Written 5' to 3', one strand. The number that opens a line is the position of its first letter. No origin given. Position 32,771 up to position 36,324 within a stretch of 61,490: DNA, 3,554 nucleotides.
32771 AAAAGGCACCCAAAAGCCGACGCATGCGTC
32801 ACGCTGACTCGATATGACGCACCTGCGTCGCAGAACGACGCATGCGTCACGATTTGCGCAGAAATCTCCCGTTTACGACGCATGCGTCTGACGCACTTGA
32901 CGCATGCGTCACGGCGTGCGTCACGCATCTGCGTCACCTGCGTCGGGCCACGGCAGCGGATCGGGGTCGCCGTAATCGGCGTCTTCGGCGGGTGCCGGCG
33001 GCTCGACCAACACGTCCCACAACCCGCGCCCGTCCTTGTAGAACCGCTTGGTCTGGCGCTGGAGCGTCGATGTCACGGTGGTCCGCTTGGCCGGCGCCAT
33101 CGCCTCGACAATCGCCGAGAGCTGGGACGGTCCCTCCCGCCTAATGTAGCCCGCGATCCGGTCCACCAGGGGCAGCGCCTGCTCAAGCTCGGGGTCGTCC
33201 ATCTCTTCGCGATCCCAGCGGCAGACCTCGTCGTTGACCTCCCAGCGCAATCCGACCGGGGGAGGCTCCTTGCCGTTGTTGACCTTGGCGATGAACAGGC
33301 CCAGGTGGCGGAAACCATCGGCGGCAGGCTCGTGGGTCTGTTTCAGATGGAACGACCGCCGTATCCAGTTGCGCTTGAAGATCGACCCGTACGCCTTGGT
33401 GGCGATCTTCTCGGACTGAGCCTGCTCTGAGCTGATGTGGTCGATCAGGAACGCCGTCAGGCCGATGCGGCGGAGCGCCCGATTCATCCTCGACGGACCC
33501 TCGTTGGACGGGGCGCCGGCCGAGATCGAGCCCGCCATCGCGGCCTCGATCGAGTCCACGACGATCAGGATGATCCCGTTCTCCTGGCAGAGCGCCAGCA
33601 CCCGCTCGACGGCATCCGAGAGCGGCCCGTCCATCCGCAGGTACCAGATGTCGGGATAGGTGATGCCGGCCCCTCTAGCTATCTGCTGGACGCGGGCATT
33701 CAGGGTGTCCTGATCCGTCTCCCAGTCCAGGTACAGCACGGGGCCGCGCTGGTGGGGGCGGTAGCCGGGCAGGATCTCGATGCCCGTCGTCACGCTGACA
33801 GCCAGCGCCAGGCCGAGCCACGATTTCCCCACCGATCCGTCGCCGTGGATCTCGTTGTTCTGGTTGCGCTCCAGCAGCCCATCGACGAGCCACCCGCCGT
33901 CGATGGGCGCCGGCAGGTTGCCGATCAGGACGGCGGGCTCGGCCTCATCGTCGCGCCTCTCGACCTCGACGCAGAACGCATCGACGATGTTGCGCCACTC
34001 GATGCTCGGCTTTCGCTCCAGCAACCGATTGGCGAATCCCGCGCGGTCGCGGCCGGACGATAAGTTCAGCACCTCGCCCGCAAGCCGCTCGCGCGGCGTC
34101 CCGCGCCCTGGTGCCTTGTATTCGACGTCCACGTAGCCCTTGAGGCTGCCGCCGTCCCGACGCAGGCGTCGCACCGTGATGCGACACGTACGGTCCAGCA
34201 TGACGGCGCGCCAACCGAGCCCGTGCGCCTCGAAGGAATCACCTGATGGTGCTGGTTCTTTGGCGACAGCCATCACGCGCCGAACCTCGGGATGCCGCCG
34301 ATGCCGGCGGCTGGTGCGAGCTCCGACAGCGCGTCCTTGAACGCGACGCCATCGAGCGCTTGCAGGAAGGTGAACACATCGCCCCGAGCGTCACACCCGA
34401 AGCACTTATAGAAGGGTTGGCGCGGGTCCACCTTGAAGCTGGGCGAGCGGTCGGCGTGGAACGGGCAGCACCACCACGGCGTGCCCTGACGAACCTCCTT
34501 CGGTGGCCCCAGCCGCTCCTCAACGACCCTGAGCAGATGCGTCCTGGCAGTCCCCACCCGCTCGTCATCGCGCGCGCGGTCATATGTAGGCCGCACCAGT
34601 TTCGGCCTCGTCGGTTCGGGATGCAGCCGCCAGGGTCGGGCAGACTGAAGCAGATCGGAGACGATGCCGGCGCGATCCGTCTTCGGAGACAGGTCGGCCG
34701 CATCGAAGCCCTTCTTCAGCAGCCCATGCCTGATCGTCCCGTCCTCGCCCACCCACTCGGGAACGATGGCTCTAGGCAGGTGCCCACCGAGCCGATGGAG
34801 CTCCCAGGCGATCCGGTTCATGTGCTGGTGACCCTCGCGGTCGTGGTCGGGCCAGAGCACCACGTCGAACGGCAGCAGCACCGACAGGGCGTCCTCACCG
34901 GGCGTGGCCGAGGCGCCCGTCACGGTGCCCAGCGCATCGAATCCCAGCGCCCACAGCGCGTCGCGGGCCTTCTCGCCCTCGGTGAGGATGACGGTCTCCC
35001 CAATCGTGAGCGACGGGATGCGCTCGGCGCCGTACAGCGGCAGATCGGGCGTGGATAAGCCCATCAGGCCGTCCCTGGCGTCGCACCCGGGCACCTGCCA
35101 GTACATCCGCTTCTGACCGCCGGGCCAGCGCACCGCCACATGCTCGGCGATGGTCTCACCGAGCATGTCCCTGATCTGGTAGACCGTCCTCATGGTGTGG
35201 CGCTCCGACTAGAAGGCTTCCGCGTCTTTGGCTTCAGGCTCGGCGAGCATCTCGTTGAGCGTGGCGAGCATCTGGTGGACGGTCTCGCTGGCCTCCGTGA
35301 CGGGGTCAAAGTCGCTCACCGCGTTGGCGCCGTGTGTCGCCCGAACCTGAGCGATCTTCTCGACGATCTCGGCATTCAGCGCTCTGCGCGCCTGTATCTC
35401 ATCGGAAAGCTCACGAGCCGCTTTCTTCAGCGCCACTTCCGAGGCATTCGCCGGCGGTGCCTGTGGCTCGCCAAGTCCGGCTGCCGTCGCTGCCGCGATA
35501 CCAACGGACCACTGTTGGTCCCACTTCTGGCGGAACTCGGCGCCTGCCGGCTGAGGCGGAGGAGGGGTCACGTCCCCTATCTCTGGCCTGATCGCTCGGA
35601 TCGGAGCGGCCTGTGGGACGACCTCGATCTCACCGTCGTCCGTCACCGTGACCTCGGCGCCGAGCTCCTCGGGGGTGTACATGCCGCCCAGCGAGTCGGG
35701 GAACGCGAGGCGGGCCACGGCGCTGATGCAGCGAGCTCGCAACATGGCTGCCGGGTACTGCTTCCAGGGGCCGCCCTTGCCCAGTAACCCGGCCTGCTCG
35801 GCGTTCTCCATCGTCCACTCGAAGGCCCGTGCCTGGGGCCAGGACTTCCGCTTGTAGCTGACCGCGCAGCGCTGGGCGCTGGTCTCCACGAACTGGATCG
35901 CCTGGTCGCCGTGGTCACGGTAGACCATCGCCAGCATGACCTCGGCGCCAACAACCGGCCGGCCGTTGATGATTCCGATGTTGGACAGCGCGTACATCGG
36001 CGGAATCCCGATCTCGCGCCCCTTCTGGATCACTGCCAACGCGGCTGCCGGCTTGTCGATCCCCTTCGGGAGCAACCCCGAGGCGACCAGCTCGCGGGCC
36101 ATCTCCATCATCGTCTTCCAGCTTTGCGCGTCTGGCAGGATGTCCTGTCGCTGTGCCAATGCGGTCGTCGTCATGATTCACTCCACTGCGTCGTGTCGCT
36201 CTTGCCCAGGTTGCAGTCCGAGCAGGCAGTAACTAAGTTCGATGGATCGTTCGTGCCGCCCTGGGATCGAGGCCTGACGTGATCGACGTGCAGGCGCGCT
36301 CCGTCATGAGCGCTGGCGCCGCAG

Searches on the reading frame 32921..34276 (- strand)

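Call 11: search_protein_families(library=phrogs, proteins=[window:32921-34276:-], max_evalue=0.001)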
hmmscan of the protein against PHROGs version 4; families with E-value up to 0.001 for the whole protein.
window:32921-34276:- (451 aa): 5 families
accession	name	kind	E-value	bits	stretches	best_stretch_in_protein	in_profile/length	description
phrog_3123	-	unknown function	7.5e-12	45.6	1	128-323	331-548/583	-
phrog_906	-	DNA, RNA and nucleotide metabolism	3e-07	30.6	1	129-244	518-634/872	DNA polymerase/primase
phrog_6357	-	unknown function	4.6e-07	30.4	1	129-248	22-134/321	-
phrog_25693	-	unknown function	8.2e-06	25.7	1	129-206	41-118/405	-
phrog_2597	-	DNA, RNA and nucleotide metabolism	8.1e-05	22.3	1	130-251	359-484/747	DNA primase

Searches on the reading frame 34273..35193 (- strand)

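Call 11: search_protein_families(library=phrogs, proteins=[window:34273-35193:-], max_evalue=0.001)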
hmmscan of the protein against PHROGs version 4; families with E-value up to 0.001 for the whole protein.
window:34273-35193:- (306 aa): 10 families
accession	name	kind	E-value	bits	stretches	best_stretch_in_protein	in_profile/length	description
phrog_6444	-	DNA, RNA and nucleotide metabolism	4e-19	69.8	1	242-298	39-95/577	DNA primase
phrog_11992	-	unknown function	1.7e-15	58.7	1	241-296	30-83/177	-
phrog_47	-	DNA, RNA and nucleotide metabolism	8.2e-15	55.4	1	224-294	34-106/947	DNA primase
phrog_18097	-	DNA, RNA and nucleotide metabolism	4.4e-12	47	1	235-292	28-86/199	DNA primase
phrog_360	-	DNA, RNA and nucleotide metabolism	7e-12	46.6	1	229-290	20-81/133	DNA primase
phrog_510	-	DNA, RNA and nucleotide metabolism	1.6e-11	44.6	1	209-300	14-105/667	DNA primase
phrog_6088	-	DNA, RNA and nucleotide metabolism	6.9e-09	35.7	1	65-136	187-261/772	DNA primase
phrog_239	-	DNA, RNA and nucleotide metabolism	2.1e-05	24.6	1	45-129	175-272/801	DNA primase/helicase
phrog_5311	-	DNA, RNA and nucleotide metabolism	0.00049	19.4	1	246-289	108-152/692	helicase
phrog_26824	-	unknown function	0.0008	18.6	0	242-286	29-77/868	-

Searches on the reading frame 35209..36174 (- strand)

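Call 11: search_protein_families(library=phrogs, proteins=[window:35209-36174:-], max_evalue=0.001)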
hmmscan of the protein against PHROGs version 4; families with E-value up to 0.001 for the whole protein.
window:35209-36174:- (321 aa): 6 families
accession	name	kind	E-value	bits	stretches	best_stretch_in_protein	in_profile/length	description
phrog_561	-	DNA, RNA and nucleotide metabolism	2.7e-30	107.3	1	8-301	291-583/633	RecT-like ssDNA annealing protein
phrog_4171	-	DNA, RNA and nucleotide metabolism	2.6e-16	61.2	1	10-308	31-311/392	RecT-like ssDNA annealing protein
phrog_10056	-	DNA, RNA and nucleotide metabolism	4.7e-12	46.9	1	99-295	118-292/302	RecT-like ssDNA annealing protein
phrog_252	-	DNA, RNA and nucleotide metabolism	7.3e-09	36.5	1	103-221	115-230/263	Bet-like ssDNA annealing protein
phrog_2760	-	DNA, RNA and nucleotide metabolism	1.1e-06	29.3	1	111-179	129-196/257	RecT-like ssDNA annealing protein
phrog_2780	-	DNA, RNA and nucleotide metabolism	0.0002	21.9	1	137-310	178-310/369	RecT-like ssDNA annealing protein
